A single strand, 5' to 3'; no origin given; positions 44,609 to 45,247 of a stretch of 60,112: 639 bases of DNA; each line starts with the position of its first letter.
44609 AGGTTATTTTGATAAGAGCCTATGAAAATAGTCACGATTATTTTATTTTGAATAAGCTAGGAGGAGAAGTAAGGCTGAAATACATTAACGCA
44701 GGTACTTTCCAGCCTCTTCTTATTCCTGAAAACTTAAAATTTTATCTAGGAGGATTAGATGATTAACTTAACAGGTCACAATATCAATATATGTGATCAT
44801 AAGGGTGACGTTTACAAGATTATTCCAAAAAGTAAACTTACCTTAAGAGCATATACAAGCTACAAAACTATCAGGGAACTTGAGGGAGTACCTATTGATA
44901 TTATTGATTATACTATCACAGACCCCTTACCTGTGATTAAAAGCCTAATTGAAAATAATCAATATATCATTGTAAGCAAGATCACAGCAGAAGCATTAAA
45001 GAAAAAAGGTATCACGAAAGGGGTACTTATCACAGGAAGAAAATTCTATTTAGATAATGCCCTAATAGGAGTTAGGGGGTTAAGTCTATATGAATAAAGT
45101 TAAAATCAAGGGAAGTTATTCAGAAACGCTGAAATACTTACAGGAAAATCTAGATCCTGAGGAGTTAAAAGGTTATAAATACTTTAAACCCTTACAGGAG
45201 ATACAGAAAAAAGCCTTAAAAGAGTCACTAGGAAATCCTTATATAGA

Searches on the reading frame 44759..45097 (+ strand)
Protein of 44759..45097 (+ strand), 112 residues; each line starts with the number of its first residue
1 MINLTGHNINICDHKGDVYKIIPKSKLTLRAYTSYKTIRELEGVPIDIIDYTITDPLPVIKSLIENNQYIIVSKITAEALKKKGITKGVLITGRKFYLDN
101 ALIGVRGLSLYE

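Call 35: search_protein_families(library=phrogs, proteins=[window:44759-45097:+], max_evalue=0.001)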
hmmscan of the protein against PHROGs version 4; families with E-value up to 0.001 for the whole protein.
window:44759-45097:+ (112 aa): 2 families
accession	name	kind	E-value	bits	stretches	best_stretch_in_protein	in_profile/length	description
phrog_30542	-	unknown function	7.9e-08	32.9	1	2-81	130-205/237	-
phrog_21731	-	unknown function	7.4e-05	22.9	1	1-82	98-177/329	-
